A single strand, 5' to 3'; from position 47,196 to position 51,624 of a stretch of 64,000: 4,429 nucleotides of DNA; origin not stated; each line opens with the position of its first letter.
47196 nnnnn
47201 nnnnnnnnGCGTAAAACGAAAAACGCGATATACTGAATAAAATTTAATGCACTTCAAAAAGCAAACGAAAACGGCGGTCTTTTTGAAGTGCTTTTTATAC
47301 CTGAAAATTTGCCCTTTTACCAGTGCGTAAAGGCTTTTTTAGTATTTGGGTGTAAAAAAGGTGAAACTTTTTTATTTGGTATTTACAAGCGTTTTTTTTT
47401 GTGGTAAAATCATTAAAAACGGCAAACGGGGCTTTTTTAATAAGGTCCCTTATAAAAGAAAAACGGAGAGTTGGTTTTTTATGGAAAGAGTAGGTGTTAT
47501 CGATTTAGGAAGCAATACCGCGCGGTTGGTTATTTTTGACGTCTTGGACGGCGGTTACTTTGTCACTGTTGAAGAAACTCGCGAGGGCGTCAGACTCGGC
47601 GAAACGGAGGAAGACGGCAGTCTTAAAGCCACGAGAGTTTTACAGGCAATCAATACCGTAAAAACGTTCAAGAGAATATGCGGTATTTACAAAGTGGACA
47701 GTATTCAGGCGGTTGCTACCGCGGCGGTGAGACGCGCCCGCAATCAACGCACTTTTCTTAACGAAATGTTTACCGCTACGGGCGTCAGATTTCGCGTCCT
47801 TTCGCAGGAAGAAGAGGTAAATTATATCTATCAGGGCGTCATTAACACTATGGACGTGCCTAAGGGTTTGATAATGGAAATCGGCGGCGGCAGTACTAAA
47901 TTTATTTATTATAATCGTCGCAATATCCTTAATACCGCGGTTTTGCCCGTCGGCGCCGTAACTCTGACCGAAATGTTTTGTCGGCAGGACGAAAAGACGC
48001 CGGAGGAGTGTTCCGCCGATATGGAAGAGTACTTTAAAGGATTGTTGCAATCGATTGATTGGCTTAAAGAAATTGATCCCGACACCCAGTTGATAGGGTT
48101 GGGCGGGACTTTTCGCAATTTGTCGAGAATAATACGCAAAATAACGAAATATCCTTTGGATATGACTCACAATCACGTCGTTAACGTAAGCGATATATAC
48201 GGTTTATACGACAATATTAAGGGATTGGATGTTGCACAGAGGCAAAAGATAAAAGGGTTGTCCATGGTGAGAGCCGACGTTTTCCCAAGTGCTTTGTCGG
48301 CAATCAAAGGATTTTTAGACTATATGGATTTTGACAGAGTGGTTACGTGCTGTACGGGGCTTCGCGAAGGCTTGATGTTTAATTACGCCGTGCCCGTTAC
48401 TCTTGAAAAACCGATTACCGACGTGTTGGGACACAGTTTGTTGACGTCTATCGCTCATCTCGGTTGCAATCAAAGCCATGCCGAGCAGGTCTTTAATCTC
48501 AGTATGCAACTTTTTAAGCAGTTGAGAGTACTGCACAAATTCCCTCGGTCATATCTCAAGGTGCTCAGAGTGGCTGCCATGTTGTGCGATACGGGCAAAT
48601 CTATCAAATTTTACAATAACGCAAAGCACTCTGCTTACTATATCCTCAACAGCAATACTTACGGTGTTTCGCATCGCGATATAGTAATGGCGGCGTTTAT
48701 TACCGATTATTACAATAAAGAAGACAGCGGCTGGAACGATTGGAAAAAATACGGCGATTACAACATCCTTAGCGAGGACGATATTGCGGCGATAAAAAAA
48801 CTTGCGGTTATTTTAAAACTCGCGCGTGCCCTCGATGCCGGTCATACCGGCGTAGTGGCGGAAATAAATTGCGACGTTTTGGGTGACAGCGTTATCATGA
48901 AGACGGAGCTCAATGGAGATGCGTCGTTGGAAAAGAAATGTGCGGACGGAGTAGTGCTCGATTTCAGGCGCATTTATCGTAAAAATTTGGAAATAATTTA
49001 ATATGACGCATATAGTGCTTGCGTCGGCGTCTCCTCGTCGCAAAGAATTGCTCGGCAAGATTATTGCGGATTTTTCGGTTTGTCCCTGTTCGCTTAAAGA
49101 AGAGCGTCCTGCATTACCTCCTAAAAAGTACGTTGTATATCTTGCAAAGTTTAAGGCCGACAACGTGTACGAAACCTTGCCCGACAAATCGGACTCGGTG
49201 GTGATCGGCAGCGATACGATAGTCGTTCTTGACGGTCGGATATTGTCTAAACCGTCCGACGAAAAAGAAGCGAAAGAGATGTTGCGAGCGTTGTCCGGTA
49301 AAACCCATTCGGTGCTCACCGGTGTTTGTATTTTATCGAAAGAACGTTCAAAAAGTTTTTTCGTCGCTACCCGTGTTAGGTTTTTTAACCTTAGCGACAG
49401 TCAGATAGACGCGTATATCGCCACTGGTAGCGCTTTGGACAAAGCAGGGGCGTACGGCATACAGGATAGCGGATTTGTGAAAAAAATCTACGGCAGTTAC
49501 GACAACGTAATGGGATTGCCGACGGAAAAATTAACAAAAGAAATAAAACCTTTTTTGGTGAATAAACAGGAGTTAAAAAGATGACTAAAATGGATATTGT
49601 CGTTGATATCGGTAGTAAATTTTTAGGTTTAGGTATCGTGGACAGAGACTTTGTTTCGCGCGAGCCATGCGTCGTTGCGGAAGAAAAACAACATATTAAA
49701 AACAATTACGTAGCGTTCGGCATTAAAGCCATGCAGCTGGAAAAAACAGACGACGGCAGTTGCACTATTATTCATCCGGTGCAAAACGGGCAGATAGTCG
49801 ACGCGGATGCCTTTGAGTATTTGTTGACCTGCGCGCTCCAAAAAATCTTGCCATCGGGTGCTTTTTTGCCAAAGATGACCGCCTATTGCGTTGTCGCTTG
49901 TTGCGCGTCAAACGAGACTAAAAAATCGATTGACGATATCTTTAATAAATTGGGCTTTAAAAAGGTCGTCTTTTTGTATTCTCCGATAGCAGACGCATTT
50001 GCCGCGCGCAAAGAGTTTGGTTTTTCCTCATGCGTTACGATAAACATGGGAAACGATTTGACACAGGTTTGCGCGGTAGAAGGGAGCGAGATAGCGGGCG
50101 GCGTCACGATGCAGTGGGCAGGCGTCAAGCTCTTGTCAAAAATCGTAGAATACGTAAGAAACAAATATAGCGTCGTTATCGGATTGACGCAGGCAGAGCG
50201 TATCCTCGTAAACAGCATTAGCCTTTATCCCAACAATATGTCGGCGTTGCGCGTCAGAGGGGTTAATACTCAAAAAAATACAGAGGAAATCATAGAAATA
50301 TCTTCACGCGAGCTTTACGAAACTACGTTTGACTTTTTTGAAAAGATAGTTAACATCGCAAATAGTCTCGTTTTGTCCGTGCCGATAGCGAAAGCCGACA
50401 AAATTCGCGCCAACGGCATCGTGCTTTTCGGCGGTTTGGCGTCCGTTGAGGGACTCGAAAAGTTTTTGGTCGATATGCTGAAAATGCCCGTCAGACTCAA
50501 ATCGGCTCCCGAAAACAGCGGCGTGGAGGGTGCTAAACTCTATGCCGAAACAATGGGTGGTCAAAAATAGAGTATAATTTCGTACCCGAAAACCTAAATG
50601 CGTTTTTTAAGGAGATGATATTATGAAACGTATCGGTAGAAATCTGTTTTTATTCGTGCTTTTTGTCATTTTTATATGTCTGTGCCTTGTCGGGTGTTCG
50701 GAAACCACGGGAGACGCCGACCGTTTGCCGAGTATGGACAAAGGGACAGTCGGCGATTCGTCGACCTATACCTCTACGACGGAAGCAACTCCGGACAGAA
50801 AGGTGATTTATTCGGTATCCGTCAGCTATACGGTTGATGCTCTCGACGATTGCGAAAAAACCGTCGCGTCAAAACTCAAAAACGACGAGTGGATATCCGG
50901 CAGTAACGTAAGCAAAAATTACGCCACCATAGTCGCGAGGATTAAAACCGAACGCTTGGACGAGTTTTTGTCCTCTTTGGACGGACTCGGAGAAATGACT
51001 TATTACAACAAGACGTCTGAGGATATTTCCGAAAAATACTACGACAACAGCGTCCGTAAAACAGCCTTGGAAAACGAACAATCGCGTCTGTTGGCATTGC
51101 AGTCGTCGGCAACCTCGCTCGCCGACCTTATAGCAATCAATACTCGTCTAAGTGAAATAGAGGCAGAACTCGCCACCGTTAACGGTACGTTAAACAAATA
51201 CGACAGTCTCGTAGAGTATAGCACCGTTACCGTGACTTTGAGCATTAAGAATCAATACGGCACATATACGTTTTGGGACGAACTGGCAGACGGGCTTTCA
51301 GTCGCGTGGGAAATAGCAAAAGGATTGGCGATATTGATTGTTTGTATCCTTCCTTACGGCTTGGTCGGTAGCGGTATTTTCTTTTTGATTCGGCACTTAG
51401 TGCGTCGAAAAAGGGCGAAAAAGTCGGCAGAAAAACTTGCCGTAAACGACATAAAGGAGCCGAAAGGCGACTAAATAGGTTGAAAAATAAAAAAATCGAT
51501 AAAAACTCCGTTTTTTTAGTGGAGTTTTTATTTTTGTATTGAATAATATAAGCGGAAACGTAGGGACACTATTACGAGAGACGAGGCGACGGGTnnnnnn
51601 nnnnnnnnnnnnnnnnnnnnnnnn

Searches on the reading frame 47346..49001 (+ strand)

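Call 67: search_protein_families(library=pfam, proteins=[window:47346-49001:+], max_evalue=0.00001)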
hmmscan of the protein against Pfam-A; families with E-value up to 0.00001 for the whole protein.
window:47346-49001:+ (551 aa): 2 families
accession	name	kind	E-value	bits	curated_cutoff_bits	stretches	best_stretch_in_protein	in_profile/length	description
PF02541.22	Ppx-GppA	-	9.4e-45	153.7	27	1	62-346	1-280/285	Ppx/GppA phosphatase family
PF21447.3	Ppx-GppA_III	-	1.1e-11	45.3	27.3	1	374-511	15-147/177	Ppx/GppA phosphatase, domain III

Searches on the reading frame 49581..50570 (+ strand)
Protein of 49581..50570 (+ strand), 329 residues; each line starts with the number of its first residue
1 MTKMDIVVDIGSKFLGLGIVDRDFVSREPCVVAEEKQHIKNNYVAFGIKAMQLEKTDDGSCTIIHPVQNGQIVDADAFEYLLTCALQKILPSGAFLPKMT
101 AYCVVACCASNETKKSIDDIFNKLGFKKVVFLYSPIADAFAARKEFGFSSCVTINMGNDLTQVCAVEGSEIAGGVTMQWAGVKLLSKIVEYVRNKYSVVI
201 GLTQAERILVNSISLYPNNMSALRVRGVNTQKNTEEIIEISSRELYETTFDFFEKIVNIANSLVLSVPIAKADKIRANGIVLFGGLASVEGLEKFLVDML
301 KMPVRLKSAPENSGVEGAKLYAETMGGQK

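Call 67: search_protein_families(library=pfam, proteins=[window:49581-50570:+], max_evalue=0.00001)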
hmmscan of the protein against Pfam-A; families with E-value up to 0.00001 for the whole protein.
window:49581-50570:+ (329 aa): 2 families
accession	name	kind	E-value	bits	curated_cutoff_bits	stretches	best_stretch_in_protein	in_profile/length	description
PF06723.19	MreB_Mbl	-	4.4e-38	131.4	27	1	4-325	2-322/327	MreB/Mbl protein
PF00022.25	Actin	-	2.2e-09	36.9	27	1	6-195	7-190/410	Actin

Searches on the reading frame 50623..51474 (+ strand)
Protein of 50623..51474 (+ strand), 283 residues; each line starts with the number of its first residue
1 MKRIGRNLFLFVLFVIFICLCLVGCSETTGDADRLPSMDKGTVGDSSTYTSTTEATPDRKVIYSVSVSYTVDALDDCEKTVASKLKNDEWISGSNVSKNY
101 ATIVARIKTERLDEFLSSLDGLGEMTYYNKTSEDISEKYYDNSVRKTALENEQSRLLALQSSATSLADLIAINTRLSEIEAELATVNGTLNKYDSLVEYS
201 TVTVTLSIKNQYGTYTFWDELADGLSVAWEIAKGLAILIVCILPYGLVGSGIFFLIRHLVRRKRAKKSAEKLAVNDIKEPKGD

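Call 67: search_protein_families(library=pfam, proteins=[window:50623-51474:+], max_evalue=0.00001)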
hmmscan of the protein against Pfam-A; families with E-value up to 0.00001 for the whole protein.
window:50623-51474:+ (283 aa): 1 family
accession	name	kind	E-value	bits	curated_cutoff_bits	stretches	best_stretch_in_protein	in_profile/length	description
PF14257.11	DUF4349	-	9.3e-38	130.1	27.7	1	59-254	1-209/213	Domain of unknown function (DUF4349)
